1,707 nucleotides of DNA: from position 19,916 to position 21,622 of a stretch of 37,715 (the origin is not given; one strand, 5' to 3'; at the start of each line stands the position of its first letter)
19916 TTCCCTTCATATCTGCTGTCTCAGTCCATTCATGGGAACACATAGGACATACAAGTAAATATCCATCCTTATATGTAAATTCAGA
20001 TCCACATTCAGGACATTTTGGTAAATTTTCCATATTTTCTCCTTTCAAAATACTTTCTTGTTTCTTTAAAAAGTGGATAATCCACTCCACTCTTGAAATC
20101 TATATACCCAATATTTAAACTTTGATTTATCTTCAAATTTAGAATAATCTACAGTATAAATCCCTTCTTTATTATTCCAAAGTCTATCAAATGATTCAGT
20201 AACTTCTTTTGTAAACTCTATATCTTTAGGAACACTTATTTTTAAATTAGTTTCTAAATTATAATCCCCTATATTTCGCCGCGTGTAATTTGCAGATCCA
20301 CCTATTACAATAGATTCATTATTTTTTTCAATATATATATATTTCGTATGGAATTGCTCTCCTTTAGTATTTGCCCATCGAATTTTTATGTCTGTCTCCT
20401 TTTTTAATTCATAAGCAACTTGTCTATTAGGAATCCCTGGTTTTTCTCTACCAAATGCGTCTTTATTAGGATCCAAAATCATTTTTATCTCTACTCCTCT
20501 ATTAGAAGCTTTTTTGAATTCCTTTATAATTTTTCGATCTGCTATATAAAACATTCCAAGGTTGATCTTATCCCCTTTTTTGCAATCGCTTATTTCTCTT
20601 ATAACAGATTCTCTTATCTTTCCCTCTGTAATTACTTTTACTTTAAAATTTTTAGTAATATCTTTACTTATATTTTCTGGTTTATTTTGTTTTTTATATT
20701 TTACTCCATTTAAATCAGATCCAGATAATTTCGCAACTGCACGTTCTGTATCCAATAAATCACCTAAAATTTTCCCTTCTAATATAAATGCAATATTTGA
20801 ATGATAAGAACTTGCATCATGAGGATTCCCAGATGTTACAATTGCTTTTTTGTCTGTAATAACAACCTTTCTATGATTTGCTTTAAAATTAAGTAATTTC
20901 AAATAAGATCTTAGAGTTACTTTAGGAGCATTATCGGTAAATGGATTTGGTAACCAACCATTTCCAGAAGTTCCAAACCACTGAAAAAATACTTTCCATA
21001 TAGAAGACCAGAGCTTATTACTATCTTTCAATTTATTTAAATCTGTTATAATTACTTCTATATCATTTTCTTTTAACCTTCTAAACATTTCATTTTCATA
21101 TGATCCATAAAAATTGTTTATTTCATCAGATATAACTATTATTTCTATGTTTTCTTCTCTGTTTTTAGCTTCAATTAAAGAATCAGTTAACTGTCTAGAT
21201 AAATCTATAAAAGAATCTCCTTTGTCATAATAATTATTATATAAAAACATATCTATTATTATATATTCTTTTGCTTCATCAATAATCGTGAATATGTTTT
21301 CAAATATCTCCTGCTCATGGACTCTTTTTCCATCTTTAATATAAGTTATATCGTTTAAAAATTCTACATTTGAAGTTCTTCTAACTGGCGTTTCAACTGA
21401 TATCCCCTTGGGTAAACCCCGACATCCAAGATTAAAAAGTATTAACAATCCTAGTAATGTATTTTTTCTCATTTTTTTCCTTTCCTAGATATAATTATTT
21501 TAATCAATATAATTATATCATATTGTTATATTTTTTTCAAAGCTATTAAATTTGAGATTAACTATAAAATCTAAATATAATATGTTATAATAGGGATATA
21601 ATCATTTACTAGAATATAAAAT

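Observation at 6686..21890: Two members of an apparently undescribed MITE-like element family, in opposite orientation about 15 kb apart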

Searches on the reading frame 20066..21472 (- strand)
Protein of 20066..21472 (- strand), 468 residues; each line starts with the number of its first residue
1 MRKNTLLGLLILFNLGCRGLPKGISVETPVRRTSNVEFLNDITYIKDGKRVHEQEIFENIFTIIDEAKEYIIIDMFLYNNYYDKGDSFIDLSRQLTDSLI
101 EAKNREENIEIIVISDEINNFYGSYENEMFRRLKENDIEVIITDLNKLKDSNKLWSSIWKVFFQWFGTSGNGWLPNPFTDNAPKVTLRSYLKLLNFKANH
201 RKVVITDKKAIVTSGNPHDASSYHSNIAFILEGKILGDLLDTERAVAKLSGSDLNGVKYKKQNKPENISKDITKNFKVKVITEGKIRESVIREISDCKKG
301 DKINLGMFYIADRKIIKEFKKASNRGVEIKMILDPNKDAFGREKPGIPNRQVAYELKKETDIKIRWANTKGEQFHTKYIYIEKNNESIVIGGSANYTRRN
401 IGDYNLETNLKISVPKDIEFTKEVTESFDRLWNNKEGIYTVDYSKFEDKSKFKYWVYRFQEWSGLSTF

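Call 14: search_protein_families(library=pfam, proteins=[window:20066-21472:-])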
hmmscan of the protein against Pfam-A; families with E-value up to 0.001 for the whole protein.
window:20066-21472:- (468 aa): 2 families
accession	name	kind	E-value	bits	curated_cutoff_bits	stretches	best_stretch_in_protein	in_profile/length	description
PF13091.12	PLDc_2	-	5.6e-30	104.3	27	1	291-432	2-132/132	PLD-like domain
PF13090.12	PP_kinase_C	-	5.1e-07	29.8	25.8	1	285-333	11-61/172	Polyphosphate kinase C-terminal domain 2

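Call 16: find_encoding_contigs(protein=window:20066-21472:-, flank=3000, max_places=10)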
Protein window:20066-21472:- (468 aa): no gene with exactly this product is on record in the collection.

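Call 17: find_homologous_proteins(query=window:20066-21472:-, max_evalue=1e-30)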
Query window:20066-21472:- (468 aa): 4921 proteins with E <= 1e-30 among 8000 candidates; the best 120 are listed.
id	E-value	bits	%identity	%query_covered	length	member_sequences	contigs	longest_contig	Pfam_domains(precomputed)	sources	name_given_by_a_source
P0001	0.0e+0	1047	100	100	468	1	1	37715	PF13091.13,PF13090.13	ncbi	ncbi:MAG: phospholipase D family protein [Fusobacteriota bacterium]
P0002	6.9e-165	567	57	96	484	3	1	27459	PF13091.13,PF13090.13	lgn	-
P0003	2.9e-161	555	55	96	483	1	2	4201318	PF13091.13,PF13090.13,PF00614.29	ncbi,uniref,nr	ncbi:phosphatidylserine/phosphatidylglycerophosphate/cardiolipin synthase [Clostridium aceticum]|uni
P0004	1.3e-160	553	55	96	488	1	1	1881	PF13091.13,PF13090.13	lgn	-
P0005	1.4e-160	553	56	96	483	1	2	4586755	PF13091.13,PF13090.13,PF00614.29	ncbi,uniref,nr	ncbi:phospholipase D family protein [Clostridium formicaceticum]|uniref:Cardiolipin synthetase n=1 T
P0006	2.6e-160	552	55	96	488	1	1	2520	PF13091.13,PF13090.13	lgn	-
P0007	1.1e-159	550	54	99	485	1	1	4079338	PF13091.13,PF13090.13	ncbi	ncbi:phospholipase D family protein [Clostridiaceae bacterium 35-E11]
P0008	1.3e-159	550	53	99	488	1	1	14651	PF13091.13,PF13090.13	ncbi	-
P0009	2.4e-157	543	55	99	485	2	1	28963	PF13091.13,PF13090.13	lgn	-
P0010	3.0e-157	542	56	100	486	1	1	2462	PF13091.13,PF13090.13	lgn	-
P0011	3.6e-157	542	54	99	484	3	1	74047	PF13091.13,PF13090.13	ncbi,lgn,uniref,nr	ncbi:phospholipase D family protein [Geosporobacter ferrireducens]|uniref:phospholipase D family pro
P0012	4.7e-157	542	54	96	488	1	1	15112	PF13091.13,PF13090.13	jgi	-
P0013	5.9e-157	541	53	99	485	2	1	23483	PF13091.13,PF13090.13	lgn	-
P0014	1.6e-156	540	55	97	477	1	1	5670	PF13091.13,PF13090.13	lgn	-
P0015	2.3e-156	539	54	99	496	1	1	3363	PF13091.13,PF13090.13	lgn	-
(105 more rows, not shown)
